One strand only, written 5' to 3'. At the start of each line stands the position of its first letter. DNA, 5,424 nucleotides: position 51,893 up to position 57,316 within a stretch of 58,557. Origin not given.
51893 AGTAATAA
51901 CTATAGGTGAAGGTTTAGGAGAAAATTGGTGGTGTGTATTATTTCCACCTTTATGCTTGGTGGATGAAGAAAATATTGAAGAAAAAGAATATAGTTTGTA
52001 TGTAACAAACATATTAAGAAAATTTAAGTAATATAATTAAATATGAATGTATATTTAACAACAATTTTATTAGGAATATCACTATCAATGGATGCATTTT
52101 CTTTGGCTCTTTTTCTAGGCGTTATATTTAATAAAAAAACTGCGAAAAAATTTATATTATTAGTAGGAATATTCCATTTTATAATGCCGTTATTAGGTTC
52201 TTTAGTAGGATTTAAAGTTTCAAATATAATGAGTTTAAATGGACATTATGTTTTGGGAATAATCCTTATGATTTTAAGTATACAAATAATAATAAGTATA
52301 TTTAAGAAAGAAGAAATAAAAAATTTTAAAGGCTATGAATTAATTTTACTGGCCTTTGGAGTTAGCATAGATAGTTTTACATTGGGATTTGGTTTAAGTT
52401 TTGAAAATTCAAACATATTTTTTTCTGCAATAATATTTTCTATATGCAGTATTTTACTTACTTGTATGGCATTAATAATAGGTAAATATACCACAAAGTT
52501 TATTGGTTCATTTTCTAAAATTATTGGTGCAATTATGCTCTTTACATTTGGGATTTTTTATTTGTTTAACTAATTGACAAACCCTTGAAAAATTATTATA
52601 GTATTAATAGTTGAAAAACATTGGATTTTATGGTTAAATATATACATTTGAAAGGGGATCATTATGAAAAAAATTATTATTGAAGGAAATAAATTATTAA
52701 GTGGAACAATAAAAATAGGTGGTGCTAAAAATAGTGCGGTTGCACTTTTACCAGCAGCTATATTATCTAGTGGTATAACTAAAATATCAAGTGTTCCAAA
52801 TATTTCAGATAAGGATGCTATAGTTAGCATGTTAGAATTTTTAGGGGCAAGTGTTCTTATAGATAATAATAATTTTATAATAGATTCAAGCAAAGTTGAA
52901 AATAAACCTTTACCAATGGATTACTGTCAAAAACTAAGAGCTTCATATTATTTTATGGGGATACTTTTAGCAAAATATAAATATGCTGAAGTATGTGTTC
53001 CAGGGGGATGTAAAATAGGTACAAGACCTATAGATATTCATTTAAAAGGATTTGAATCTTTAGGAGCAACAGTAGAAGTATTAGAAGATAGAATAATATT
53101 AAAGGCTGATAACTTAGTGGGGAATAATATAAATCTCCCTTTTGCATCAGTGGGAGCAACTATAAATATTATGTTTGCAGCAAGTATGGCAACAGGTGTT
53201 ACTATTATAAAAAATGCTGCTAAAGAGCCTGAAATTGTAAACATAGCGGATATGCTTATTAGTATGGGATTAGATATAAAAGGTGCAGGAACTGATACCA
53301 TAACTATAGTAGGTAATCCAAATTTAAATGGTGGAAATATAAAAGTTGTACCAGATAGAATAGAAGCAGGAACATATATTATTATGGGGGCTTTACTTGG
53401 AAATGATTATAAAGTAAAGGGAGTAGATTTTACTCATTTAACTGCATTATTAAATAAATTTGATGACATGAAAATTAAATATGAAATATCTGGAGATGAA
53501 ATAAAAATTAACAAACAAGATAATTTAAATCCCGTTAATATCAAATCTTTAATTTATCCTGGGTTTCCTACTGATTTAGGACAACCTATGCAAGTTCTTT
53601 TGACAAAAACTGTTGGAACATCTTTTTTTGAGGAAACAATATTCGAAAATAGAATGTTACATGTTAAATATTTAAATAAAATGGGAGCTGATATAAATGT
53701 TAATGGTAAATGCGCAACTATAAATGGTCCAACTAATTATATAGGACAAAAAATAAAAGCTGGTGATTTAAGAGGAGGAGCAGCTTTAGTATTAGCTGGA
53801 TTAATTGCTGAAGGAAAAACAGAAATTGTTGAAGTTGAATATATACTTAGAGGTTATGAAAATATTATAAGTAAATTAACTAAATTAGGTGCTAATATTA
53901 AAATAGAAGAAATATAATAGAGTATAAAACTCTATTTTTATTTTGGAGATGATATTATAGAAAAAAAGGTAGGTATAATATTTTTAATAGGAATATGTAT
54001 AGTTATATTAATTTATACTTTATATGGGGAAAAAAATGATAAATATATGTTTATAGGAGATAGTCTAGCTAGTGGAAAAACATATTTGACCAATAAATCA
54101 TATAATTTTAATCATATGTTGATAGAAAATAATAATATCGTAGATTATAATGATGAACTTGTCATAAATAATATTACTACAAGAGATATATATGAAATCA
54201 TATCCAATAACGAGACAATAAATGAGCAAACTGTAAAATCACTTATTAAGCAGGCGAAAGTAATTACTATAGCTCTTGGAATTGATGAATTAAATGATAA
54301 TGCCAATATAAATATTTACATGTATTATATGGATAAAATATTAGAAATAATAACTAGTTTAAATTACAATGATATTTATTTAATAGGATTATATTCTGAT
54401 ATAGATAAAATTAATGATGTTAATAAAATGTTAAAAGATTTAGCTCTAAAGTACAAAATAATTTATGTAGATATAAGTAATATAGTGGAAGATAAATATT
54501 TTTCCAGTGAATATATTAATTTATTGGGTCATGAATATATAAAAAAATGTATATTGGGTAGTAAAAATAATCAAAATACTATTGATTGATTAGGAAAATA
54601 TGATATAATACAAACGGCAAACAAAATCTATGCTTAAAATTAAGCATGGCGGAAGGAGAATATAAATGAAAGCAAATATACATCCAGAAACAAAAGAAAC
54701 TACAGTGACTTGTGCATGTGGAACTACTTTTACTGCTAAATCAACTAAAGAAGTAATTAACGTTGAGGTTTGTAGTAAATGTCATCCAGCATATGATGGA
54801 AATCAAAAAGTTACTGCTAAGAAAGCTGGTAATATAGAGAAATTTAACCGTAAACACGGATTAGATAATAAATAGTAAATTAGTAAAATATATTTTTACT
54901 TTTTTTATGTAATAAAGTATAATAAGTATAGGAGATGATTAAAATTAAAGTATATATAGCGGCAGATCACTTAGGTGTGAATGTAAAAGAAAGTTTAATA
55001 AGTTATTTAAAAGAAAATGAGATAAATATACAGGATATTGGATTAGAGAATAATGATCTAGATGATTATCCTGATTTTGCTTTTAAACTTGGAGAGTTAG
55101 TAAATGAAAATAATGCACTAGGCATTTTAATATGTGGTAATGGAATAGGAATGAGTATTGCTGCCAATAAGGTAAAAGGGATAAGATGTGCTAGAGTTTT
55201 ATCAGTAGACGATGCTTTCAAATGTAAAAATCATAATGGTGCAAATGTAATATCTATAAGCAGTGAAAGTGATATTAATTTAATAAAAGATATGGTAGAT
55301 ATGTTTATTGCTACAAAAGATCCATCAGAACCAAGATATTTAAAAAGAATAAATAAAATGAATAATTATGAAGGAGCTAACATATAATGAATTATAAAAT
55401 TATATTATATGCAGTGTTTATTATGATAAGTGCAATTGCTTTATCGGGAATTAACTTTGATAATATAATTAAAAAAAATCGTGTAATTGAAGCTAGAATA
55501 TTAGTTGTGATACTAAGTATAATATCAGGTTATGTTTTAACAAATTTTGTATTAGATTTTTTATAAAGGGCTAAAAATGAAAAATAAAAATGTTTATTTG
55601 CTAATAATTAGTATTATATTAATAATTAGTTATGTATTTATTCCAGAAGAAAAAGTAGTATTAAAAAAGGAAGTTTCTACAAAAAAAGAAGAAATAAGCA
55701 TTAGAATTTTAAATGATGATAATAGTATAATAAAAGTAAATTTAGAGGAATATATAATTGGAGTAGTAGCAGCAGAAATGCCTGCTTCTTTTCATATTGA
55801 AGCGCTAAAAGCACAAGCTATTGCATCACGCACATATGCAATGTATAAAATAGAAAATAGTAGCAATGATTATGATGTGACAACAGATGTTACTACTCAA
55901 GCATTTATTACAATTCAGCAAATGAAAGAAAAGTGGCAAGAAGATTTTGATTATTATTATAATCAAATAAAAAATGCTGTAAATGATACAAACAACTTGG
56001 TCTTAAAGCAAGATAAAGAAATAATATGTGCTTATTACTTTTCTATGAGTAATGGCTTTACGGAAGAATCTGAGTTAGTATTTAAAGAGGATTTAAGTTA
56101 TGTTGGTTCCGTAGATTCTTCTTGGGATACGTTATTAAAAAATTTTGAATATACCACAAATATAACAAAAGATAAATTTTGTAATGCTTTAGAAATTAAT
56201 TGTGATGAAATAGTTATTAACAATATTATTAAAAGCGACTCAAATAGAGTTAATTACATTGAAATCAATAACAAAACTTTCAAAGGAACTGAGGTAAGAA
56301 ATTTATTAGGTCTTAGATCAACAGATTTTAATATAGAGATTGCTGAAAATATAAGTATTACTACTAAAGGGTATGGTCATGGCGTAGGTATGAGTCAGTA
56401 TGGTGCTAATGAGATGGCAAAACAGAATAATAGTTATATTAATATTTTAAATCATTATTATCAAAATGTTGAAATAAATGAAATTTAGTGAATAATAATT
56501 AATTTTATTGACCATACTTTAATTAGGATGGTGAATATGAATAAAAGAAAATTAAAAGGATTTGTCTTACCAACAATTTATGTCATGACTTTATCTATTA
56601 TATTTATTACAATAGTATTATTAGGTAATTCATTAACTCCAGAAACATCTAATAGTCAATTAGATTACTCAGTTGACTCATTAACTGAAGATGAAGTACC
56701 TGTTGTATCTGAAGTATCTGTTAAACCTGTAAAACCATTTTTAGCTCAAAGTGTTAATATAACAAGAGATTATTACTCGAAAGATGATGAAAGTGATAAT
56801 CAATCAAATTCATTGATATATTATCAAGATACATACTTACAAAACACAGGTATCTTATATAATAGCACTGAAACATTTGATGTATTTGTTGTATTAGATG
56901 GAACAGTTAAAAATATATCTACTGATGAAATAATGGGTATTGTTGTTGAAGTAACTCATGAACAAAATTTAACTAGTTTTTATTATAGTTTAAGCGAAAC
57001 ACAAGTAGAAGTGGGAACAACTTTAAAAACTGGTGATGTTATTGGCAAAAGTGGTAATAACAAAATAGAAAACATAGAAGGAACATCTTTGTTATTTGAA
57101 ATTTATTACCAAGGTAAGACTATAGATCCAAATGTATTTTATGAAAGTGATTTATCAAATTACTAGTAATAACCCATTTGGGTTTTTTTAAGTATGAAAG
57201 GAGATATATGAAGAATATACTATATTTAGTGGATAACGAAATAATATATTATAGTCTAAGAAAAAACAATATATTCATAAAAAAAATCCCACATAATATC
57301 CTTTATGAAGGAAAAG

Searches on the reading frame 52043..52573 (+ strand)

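Call 66: search_protein_families(library=pfam, proteins=[window:52043-52573:+], max_evalue=0.00001)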
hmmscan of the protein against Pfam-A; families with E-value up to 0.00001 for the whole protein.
window:52043-52573:+ (176 aa): 1 family
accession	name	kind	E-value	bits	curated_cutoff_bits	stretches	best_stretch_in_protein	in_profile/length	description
PF02659.21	Mntp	-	7.8e-27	94.4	24.4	1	30-172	3-150/152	Putative manganese efflux pump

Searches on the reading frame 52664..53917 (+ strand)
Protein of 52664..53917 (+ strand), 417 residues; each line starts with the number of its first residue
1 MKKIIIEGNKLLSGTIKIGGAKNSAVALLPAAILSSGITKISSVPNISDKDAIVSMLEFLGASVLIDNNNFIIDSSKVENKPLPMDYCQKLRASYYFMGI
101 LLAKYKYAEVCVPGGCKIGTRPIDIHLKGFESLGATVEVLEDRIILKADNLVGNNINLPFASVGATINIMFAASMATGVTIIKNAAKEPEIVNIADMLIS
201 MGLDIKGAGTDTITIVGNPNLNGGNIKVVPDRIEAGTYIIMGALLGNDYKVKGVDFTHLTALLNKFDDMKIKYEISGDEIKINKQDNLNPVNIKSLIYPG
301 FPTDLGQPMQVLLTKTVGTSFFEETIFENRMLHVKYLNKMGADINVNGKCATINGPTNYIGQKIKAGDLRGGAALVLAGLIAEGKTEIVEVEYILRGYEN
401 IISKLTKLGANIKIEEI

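Call 66: search_protein_families(library=pfam, proteins=[window:52664-53917:+], max_evalue=0.00001)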
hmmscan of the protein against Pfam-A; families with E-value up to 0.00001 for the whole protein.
window:52664-53917:+ (417 aa): 1 family
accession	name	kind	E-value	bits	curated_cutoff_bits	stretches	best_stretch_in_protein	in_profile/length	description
PF00275.25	EPSP_synthase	-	8.6e-81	272.2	22.8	1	7-405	2-417/417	EPSP synthase (3-phosphoshikimate 1-carboxyvinyltransferase)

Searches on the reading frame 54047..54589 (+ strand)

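Call 66: search_protein_families(library=pfam, proteins=[window:54047-54589:+], max_evalue=0.00001)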
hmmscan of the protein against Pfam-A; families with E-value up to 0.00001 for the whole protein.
window:54047-54589:+ (180 aa): 1 family
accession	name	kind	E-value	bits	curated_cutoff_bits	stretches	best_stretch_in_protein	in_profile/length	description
PF13472.12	Lipase_GDSL_2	-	3.7e-06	28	32.9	1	2-149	1-155/178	GDSL-like Lipase/Acylhydrolase family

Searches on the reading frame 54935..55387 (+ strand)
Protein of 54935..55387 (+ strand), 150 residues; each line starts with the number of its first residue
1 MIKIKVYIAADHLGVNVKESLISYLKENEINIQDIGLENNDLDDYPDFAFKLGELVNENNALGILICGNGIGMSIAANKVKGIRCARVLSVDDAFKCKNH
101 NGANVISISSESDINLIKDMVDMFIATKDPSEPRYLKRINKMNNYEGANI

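Call 66: search_protein_families(library=pfam, proteins=[window:54935-55387:+], max_evalue=0.00001)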
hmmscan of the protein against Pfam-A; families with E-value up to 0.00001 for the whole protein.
window:54935-55387:+ (150 aa): 1 family
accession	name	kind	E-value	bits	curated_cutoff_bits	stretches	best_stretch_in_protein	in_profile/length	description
PF02502.23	LacAB_rpiB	-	1.6e-38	132.2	24.7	1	6-142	1-138/138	Ribose/Galactose Isomerase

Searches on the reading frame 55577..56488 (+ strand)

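Call 66: search_protein_families(library=pfam, proteins=[window:55577-56488:+], max_evalue=0.00001)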
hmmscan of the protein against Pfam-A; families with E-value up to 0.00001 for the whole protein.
window:55577-56488:+ (303 aa): 1 family
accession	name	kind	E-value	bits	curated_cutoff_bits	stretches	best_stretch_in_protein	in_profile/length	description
PF08486.15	SpoIID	-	5.8e-25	88.2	23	1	50-143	7-95/97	Stage II sporulation protein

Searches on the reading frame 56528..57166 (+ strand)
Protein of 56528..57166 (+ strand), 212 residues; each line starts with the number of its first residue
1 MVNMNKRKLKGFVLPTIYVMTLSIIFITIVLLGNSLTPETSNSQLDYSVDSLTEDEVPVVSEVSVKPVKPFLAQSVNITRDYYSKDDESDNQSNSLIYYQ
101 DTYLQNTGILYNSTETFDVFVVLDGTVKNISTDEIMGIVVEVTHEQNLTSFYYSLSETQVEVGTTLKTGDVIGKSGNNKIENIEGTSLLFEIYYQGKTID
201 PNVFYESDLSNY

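Call 66: search_protein_families(library=pfam, proteins=[window:56528-57166:+], max_evalue=0.00001)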
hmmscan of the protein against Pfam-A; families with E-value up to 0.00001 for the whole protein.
window:56528-57166:+ (212 aa): 1 family
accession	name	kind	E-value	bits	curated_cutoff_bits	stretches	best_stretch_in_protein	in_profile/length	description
PF01551.29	Peptidase_M23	-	1.1e-15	58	28.7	1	106-201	3-96/96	Peptidase family M23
